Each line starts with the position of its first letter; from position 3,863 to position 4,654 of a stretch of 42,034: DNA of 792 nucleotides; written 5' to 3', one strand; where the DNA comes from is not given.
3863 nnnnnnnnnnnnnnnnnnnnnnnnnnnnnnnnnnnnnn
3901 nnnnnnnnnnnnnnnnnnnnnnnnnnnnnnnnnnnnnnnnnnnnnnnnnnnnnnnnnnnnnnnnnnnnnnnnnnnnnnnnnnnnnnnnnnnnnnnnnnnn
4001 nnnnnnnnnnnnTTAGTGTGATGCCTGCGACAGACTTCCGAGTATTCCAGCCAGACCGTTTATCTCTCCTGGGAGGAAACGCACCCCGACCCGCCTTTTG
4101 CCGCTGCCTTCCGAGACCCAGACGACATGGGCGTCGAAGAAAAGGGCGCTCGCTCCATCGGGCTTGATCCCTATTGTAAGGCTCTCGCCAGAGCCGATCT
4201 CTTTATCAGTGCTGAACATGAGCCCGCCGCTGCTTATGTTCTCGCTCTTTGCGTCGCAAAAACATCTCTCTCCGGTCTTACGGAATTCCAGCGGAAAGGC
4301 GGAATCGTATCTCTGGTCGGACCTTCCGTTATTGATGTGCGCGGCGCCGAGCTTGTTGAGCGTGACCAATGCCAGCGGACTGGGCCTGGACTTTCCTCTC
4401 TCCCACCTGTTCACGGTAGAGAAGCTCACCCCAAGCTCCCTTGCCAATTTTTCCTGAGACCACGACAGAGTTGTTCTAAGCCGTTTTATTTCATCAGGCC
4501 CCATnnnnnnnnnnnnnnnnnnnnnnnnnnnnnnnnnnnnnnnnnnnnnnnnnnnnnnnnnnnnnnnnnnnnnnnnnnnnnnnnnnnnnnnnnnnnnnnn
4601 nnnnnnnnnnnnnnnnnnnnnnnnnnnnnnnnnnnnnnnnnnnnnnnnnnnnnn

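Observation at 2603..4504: XRE-HTH fused to an intact PilZ domain, co-transcribed with a soluble dual-PAS histidine kinase and no response regulator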

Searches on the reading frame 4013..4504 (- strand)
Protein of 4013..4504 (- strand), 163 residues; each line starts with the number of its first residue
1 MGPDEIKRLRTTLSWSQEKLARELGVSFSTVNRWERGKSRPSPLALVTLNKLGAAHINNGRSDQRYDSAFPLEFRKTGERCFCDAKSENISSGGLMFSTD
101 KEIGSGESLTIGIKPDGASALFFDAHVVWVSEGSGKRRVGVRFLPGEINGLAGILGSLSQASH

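Call 3: search_protein_families(library=pfam, proteins=[window:4013-4504:-], max_evalue=1)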
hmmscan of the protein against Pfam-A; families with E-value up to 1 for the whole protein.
window:4013-4504:- (163 aa): 12 families
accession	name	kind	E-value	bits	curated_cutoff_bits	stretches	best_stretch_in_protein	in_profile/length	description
PF07238.19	PilZ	-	6.8e-13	49.3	22.5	1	61-148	3-90/102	PilZ domain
PF01381.28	HTH_3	-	1.2e-12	48.1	23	1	6-49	1-44/55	Helix-turn-helix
PF13560.12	HTH_31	-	2.3e-08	34.6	27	1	5-46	5-47/64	Helix-turn-helix domain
PF15731.11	MqsA_antitoxin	-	0.00025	21.6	30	1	3-54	71-121/131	Antitoxin component of bacterial toxin-antitoxin system, MqsA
PF13384.12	HTH_23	-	0.00096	19.3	24.6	1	14-36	17-39/50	Homeodomain-like domain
PF15943.11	YdaS_toxin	-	0.0014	18.9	30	1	16-51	10-45/65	Bacterial toxin YdaS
PF12844.13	HTH_19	-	0.0015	18.9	30.2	1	6-45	4-43/64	Helix-turn-helix domain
PF13443.12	HTH_26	-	0.0049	17.5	22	1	6-52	2-46/63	Cro/C1-type HTH DNA-binding domain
PF13518.12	HTH_28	-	0.035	14.6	25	1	16-36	14-34/52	Helix-turn-helix domain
PF22495.2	HTH_92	-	0.099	12.4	27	1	8-45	2-39/45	RsaL-like HTH domain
PF08279.18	HTH_11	-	0.13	12.6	25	1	7-33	7-34/55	HTH domain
PF23125.1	Xre-MbcA-ParS_M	-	0.2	11.9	27.8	1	19-37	6-24/51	Antitoxin Xre/MbcA/ParS-like, middle domain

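Call 4: search_protein_families(library=ncbifam, proteins=[window:4013-4504:-], max_evalue=1)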
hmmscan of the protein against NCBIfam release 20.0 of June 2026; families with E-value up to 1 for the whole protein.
window:4013-4504:- (163 aa): 18 families
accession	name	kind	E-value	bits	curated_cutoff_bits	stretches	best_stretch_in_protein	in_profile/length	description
TIGR03830.1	CxxCG_CxxCG_HTH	subfamily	1e-08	35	61.8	1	3-45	67-109/127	type II TA system antitoxin MqsA family protein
TIGR02266.1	gmx_TIGR02266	paralog_domain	4.1e-08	33.3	68.7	1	71-144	7-81/96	TIGR02266 family protein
NF041951.1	phage_RstR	subfamily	2.3e-07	31.1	80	1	4-48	5-49/108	RstR family transcriptional repressor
TIGR03070.1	couple_hipB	subfamily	2.7e-06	27.2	71.65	1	5-40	6-41/58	type II toxin-antitoxin system Y4mF family antitoxin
NF047542.1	telomere_Tap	equivalog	5.5e-06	25.4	600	1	3-49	19-65/695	telomere-associated protein Tap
NF007257.0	PRK09706.1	subfamily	1.3e-05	25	101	1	5-51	9-55/135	transcriptional repressor DicA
NF007481.0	PRK10072.1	equivalog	5.2e-05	23.7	110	1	5-47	37-79/96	HTH-type transcriptional regulator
NF041265.1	NadS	equivalog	6.7e-05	23.1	60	1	5-49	34-78/94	NadS family protein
TIGR00270.2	TIGR00270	equivalog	8.7e-05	22.4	110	1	5-46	79-120/159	multiprotein bridging factor aMBF1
NF003162.0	PRK04140.1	equivalog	0.00026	20.1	263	1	4-50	129-175/317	transcriptional regulator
NF040522.1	VC1465_fam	subfamily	0.0004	20.4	70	1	6-46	1-41/111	VC1465 family Xer recombination activation factor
NF007271.0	PRK09726.1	equivalog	0.0063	16.5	79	1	5-51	16-59/88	type II toxin-antitoxin system antitoxin HipB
NF033546.1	transpos_IS21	equivalog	0.029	13.9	160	1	9-39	3-33/294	IS21 family transposase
NF047948.1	male_kill_WMK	equivalog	0.068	12.6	300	1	5-39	166-200/300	WO male-killing family protein Wmk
NF041575.1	antitoxPezA_Strep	equivalog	0.073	13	290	1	4-40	4-40/158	type II toxin-antitoxin system antitoxin PezA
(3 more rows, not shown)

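Call 5: find_homologous_proteins(query=window:4013-4504:-)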
Query window:4013-4504:- (163 aa): 84 proteins with E <= 0.001 among 201 candidates.
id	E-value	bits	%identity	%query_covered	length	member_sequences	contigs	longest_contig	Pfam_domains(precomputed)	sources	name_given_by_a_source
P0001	1.1e-102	359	100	100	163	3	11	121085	PF07238.20,PF01381.29,PF13560.13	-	-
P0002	2.6e-84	299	84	100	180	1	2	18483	PF07238.20,PF01381.29,PF13560.13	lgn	-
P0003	3.5e-81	289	83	100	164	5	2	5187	PF07238.20,PF01381.29,PF13560.13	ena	-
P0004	1.1e-74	268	77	100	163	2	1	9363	PF07238.20,PF01381.29,PF13560.13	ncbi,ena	-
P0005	9.4e-51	190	59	98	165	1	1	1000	PF07238.20,PF01381.29,PF13560.13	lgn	-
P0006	7.1e-50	187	60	98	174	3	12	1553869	PF07238.20,PF01381.29,PF13560.13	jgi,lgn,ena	-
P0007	1.1e-47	180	61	90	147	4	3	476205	PF07238.20,PF01381.29,PF13560.13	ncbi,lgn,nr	ncbi:MAG: PilZ domain-containing protein [Deltaproteobacteria bacterium]|nr:PilZ domain-containing p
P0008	1.5e-42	163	56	90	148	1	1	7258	PF07238.20,PF01381.29,PF13560.13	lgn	-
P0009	1.3e-33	134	45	95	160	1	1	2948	PF07238.20,PF01381.29,PF13560.13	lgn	-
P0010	4.8e-30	123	43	97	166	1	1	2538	PF07238.20,PF01381.29,PF13560.13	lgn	-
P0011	8.2e-26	109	40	97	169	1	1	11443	PF07238.20,PF01381.29,PF13560.13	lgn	-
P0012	8.4e-26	109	42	88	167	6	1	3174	PF07238.20,PF01381.29,PF13560.13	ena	-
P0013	1.4e-25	108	44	88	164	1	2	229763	PF07238.20,PF01381.29,PF22495.3,PF13560.13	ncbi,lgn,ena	-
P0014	1.9e-25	108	44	88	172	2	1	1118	PF07238.20,PF12844.14,PF13384.13,PF01381.29,PF13560.13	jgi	-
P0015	3.9e-25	107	44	88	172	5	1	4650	PF07238.20,PF12844.14,PF13384.13,PF01381.29,PF13560.13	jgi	-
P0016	4.5e-25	106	41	88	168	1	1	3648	PF07238.20,PF01381.29,PF13560.13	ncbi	-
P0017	5.1e-25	106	42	93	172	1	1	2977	PF07238.20,PF12844.14,PF01381.29,PF13560.13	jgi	-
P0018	5.2e-25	106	43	88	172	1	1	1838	PF07238.20,PF13384.13,PF01381.29,PF13560.13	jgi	-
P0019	1.1e-24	105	43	88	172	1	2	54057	PF07238.20,PF13384.13,PF01381.29,PF13560.13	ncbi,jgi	-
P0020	4.2e-24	103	43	88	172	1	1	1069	PF07238.20,PF13384.13,PF01381.29,PF13560.13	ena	-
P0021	6.2e-24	103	43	88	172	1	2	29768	PF07238.20,PF01381.29,PF13560.13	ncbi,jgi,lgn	-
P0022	9.7e-24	102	41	88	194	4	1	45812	PF07238.20,PF01381.29,PF13560.13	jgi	-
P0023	1.0e-23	102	41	88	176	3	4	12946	PF07238.20,PF13384.13,PF01381.29,PF13560.13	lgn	-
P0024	1.1e-23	102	43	88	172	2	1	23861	PF07238.20,PF13384.13,PF01381.29,PF13560.13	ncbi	ncbi:MAG: helix-turn-helix domain-containing protein [Thermodesulfobacteriota bacterium]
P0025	2.1e-23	101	41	88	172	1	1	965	PF07238.20,PF13384.13,PF01381.29,PF13560.13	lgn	-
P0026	5.8e-23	100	43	88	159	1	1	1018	PF07238.20,PF01381.29,PF13560.13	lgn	-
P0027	5.8e-23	100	44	88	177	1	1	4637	PF07238.20,PF01381.29,PF13560.13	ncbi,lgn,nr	ncbi:MAG: PilZ domain-containing protein [Deltaproteobacteria bacterium]|nr:PilZ domain-containing p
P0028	1.0e-22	99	42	95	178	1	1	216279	PF07238.20,PF01381.29,PF13560.13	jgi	-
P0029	1.2e-22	99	42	88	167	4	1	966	PF07238.20,PF01381.29,PF13560.13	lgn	-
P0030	1.6e-22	98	40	88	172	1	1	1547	PF07238.20,PF12844.14,PF01381.29,PF13560.13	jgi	-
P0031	2.2e-22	98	40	88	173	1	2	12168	PF07238.20,PF13384.13,PF01381.29,PF13560.13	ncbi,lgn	ncbi:MAG: helix-turn-helix domain-containing protein [Thermodesulfobacteriota bacterium]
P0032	2.5e-22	98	42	88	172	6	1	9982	PF07238.20,PF01381.29,PF13560.13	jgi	-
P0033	6.4e-22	96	39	97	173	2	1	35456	PF07238.20,PF01381.29,PF13560.13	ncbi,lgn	-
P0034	6.5e-22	96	41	95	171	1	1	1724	PF07238.20,PF01381.29,PF13560.13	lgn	-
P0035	7.5e-22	96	41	79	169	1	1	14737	PF07238.20,PF01381.29,PF22495.3,PF13560.13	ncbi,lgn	ncbi:MAG: helix-turn-helix domain-containing protein [Thermodesulfobacteriota bacterium]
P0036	7.0e-21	93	41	88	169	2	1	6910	PF07238.20,PF01381.29,PF13560.13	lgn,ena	-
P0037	7.1e-21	93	36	96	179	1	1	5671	PF07238.20,PF01381.29,PF13560.13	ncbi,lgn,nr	ncbi:MAG: helix-turn-helix domain-containing protein [Deltaproteobacteria bacterium]|nr:helix-turn-h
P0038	2.4e-20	91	37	88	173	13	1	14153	PF07238.20,PF01381.29,PF13560.13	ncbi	-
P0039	3.9e-20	90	41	90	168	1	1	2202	PF07238.20,PF01381.29,PF13560.13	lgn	-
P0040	1.1e-19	89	37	91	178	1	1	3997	PF07238.20,PF01381.29,PF13560.13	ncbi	-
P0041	2.3e-19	88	41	88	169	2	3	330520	PF07238.20,PF01381.29,PF13560.13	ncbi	-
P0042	3.0e-19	88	39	93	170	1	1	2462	PF07238.20,PF01381.29,PF13560.13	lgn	-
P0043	7.5e-19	86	38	94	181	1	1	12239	PF07238.20,PF01381.29,PF13560.13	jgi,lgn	-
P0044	9.5e-19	86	36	94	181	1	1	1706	PF07238.20,PF01381.29,PF13560.13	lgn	-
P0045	7.6e-18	83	47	60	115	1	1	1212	PF01381.29,PF13560.13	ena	-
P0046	7.8e-18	83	37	97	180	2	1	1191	PF07238.20,PF01381.29,PF13560.13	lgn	-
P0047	7.5e-15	73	39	80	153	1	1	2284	PF07238.20,PF01381.29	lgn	-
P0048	3.7e-11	61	33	100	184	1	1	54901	PF07238.20,PF01381.29,PF13560.13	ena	-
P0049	5.0e-8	51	51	40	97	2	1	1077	PF01381.29,PF13560.13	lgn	-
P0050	7.8e-8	50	53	38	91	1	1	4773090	PF12844.14,PF13384.13,PF01381.29,PF13560.13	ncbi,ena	-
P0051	1.5e-7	50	51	42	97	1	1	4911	PF12844.14,PF13384.13,PF01381.29,PF15731.12,PF13560.13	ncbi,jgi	-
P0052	1.7e-7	49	58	31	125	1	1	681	PF01381.29,PF15731.12,PF13560.13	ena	-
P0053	2.0e-7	49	50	40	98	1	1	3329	PF12844.14,PF01381.29,PF04545.23,PF08281.19,PF13560.13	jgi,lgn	jgi:DNA-binding transcriptional regulator YiaG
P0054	2.0e-7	49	50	40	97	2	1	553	PF12844.14,PF13384.13,PF01381.29,PF15731.12,PF08281.19,PF13560.13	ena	-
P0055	2.1e-7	49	49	43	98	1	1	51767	PF12844.14,PF01381.29,PF15731.12,PF08281.19,PF13560.13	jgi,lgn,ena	-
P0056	2.1e-7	49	50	40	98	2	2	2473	PF12844.14,PF13384.13,PF01381.29,PF08281.19,PF13560.13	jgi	jgi:DNA-binding transcriptional regulator YiaG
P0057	2.2e-7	49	50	40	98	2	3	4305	PF12844.14,PF13384.13,PF01381.29,PF08281.19,PF13560.13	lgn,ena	-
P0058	2.8e-7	49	50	40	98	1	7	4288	PF12844.14,PF13384.13,PF01381.29,PF08281.19,PF13560.13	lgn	-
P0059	3.0e-7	49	52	38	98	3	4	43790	PF12844.14,PF01381.29,PF08281.19,PF13560.13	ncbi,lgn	-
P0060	3.2e-7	48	48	40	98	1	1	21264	PF12844.14,PF01381.29,PF15731.12,PF08281.19,PF13560.13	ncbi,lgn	-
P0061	3.2e-7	48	50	40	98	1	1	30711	PF12844.14,PF13384.13,PF01381.29,PF08281.19,PF13560.13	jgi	jgi:putative transcriptional regulator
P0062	3.5e-7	48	48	40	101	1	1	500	PF12844.14,PF13384.13,PF01381.29,PF08281.19,PF13560.13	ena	-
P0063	3.6e-7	48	44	44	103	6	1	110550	PF12844.14,PF01381.29,PF08281.19,PF13560.13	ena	-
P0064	4.6e-7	48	50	40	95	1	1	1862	PF12844.14,PF13384.13,PF01381.29,PF08281.19,PF13560.13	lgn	-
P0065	5.1e-7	48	55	34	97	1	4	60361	PF12844.14,PF01381.29,PF08281.19,PF13560.13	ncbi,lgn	-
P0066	6.2e-7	48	62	28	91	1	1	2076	PF12844.14,PF13384.13,PF01381.29,PF08281.19,PF13560.13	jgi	-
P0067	6.7e-7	47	55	34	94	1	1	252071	PF12844.14,PF13384.13,PF01381.29,PF13560.13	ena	-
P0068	1.4e-6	46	55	33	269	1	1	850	PF01381.29,PF13560.13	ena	-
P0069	2.2e-6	46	57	29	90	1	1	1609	PF12844.14,PF01381.29,PF22495.3,PF13560.13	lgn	-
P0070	2.4e-6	46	61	27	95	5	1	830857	PF12844.14,PF01381.29,PF15731.12,PF13560.13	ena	-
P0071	2.4e-6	46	48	40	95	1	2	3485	PF12844.14,PF01381.29,PF15731.12,PF13560.13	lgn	-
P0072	2.5e-6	46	61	27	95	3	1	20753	PF12844.14,PF01381.29,PF15731.12,PF13560.13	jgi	jgi:putative transcriptional regulator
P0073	5.4e-6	44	36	60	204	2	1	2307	PF01381.29,PF13560.13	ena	-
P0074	6.1e-6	44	57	29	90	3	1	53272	PF12844.14,PF01381.29,PF22495.3,PF13560.13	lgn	-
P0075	6.9e-6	44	55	33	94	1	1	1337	PF01381.29,PF13560.13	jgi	jgi:DNA-binding XRE family transcriptional regulator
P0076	1.1e-5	44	56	29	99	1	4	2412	PF01381.29,PF13560.13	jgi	jgi:DNA-binding transcriptional regulator YiaG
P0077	1.4e-5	43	53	29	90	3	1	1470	PF01381.29,PF13560.13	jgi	jgi:putative transcriptional regulator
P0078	1.7e-5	43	53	29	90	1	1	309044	PF12844.14,PF01381.29,PF22495.3,PF13560.13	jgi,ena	jgi:putative transcriptional regulator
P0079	2.2e-5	42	46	37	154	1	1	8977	PF01381.29,PF13560.13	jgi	jgi:putative transcriptional regulator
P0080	3.9e-5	42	50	32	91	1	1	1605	PF12844.14,PF01381.29,PF22495.3,PF13560.13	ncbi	-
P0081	5.3e-5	41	51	29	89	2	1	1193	PF12844.14,PF01381.29,PF22495.3,PF13560.13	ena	-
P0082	1.2e-4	40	57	27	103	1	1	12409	PF01381.29,PF22495.3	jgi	jgi:putative transcriptional regulator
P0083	2.1e-4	39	57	31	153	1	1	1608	PF01381.29,PF13560.13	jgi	-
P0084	2.4e-4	39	54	29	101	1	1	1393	PF01381.29,PF13560.13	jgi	-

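Call 8: find_encoding_contigs(protein=P0006, flank=6000, max_places=3)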
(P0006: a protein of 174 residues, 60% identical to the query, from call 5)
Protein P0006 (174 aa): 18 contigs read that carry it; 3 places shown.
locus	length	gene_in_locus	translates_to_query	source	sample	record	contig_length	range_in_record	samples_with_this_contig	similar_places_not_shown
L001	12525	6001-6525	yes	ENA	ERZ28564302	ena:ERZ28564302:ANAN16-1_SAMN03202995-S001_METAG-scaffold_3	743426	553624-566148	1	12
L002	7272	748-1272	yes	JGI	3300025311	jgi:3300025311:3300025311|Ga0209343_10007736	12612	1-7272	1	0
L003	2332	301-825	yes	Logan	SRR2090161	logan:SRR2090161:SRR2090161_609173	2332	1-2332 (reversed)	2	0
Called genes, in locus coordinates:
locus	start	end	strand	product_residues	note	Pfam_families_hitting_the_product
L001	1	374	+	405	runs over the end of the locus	PF00590:TP_methylase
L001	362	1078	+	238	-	PF00590:TP_methylase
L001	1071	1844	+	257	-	PF00590:TP_methylase, PF04055:Radical_SAM (faint)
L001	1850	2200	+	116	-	PF04892:VanZ-LLP1 (weak)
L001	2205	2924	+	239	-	PF02633:Creatininase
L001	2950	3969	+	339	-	PF11760:CbiG_N, PF11761:CbiG_mid (faint), PF01890:CbiG_C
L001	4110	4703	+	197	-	PF00590:TP_methylase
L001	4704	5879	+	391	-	PF01676:Metalloenzyme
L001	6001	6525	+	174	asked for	PF01381:HTH_3, PF13560:HTH_31, PF07238:PilZ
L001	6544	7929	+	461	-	PF00989:PAS (weak), PF13426:PAS_9 (weak), PF00989:PAS, PF13188:PAS_8 (weak), PF08448:PAS_4, PF13426:PAS_9, PF00512:HisKA, PF02518:HATPase_c, +1 more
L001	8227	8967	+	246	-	PF13531:SBP_bac_11, PF01547:SBP_bac_1, PF12974:Phosphonate-bd (faint)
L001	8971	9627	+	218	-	PF00528:BPD_transp_1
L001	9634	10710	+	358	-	PF02463:SMC_N (faint), PF00005:ABC_tran, PF13304:AAA_21 (faint)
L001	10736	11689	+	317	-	PF01545:Cation_efflux, PF16916:ZT_dimer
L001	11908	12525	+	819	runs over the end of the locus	PF20437:LonC_helical, PF13654:AAA_32, PF20436:LonB_AAA-LID, PF05362:Lon_C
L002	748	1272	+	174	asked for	PF01381:HTH_3, PF13560:HTH_31, PF07238:PilZ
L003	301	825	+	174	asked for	PF01381:HTH_3, PF13560:HTH_31, PF07238:PilZ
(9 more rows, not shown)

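Call 9: find_related_loci(query=A1, collection=genome_contigs, flank=6000)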
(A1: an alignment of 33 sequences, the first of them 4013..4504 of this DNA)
Query A1 (163 aa) in genome_contigs; peptide patterns used: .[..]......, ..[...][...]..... (x = any residue, [..] = any of these).
599 stretches matched a pattern (row limit reached: there are more); 383 encode a relative of the query (tblastn E <= 1e-3); the best 80 are kept; 80 distinct loci.
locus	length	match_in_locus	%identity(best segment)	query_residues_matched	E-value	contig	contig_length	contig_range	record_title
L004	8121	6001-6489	77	1-163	1e-80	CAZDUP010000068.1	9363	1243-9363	MAG TPA_asm: uncultured Thermodesulfobacteriota bacterium isolate SRP239054_co1_42 genome assembly, contig: NODE_5926_le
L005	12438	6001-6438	61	1-146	2e-53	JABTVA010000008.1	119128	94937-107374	MAG: Deltaproteobacteria bacterium isolate H5_GWC seq008, whole genome shotgun sequence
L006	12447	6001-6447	44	1-143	8e-33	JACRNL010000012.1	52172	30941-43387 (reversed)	MAG: Deltaproteobacteria bacterium isolate NC_groundwater_1934_Pr3_S-0.2um_54_5 scaffold_487360, whole genome shotgun se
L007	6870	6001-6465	42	1-143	4e-32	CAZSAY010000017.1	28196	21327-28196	MAG TPA_asm: uncultured Thermodesulfobacteriota bacterium isolate binchicken_co172_23 genome assembly, contig: NODE_1160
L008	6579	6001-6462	43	1-143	5e-32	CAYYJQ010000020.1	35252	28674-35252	MAG TPA_asm: uncultured Thermodesulfobacteriota bacterium isolate SRP216583_co1_58 genome assembly, contig: NODE_755_len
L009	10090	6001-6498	41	1-158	1e-31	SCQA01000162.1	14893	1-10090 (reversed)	MAG: bacterium isolate DP16D_bin.2 DP16D_bin.2-63057, whole genome shotgun sequence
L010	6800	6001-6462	43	1-143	2e-31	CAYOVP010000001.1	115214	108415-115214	MAG TPA_asm: uncultured Thermodesulfobacteriota bacterium isolate binchicken_co64_71 genome assembly, contig: NODE_54_le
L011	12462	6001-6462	43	1-143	9e-31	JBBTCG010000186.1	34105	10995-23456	MAG: Deltaproteobacteria bacterium isolate H52-bin143_1 H52_bin143_1_000000000186, whole genome shotgun sequence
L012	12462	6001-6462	41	1-143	4e-31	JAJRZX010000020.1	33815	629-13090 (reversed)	MAG: Deltaproteobacteria bacterium isolate Dive96_bin4.244 k141_756881, whole genome shotgun sequence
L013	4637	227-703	44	1-143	7e-31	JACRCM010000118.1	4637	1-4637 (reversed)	MAG: Deltaproteobacteria bacterium isolate NC_groundwater_1646_Pr3_B-0.1um_60_14 SR-2_scaffold_141_2632616, whole genome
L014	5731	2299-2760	42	1-143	2e-30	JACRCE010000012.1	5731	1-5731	MAG: Deltaproteobacteria bacterium isolate NC_groundwater_1638_Pr3_B-0.1um_54_19 SR-2_scaffold_141_267498, whole genome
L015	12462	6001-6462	41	1-143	1e-30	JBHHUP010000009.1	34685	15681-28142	MAG: Thermodesulfobacteriota bacterium isolate S.5.sp2_bin.32 NODE_219_length_34685_cov_7.455357, whole genome shotgun s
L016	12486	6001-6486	41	1-159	1e-30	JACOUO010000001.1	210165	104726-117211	MAG: Deltaproteobacteria bacterium isolate NC_groundwater_74_Ag_B-0.1um_47_27 GD18-4_B1_scaffold_108335, whole genome sh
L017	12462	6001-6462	41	1-143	2e-30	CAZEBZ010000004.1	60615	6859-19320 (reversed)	MAG TPA_asm: uncultured Thermodesulfobacteriota bacterium isolate SRP216583_co1_91 genome assembly, contig: NODE_228_len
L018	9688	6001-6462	43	1-143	1e-30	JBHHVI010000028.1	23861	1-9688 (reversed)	MAG: Thermodesulfobacteriota bacterium isolate S.4.sp2_bin.60 NODE_647_length_23861_cov_38.795178, whole genome shotgun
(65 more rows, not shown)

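Call 10: find_encoding_contigs(protein=P0013, flank=5000, max_places=2)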
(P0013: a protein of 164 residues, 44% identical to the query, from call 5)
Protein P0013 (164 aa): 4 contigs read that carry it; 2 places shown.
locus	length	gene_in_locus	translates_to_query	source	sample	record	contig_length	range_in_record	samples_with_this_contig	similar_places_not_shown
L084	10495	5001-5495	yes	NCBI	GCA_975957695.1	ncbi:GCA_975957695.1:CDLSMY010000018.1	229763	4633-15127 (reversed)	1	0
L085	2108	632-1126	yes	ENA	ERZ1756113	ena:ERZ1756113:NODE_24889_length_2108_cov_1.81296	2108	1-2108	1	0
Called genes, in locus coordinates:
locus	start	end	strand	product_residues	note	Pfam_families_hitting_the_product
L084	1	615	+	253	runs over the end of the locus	PF00590:TP_methylase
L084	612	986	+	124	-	PF04892:VanZ-LLP1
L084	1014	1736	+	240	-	PF02633:Creatininase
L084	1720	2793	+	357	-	PF11760:CbiG_N, PF01890:CbiG_C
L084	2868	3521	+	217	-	PF00590:TP_methylase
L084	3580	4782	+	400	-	PF01676:Metalloenzyme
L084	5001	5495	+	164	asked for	PF01381:HTH_3, PF13560:HTH_31, PF22495:HTH_92 (weak), PF07238:PilZ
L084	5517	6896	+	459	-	PF13426:PAS_9, PF00989:PAS, PF13188:PAS_8 (weak), PF08448:PAS_4, PF13426:PAS_9, PF08447:PAS_3, PF00512:HisKA, PF02518:HATPase_c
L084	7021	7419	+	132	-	PF00126:HTH_1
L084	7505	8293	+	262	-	PF13531:SBP_bac_11, PF01547:SBP_bac_1, PF12974:Phosphonate-bd (faint)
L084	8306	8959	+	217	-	PF00528:BPD_transp_1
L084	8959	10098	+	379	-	PF00005:ABC_tran, PF13304:AAA_21 (weak)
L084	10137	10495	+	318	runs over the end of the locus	PF01545:Cation_efflux, PF16916:ZT_dimer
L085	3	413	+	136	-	?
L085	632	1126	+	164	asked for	PF01381:HTH_3, PF13560:HTH_31, PF22495:HTH_92 (weak), PF07238:PilZ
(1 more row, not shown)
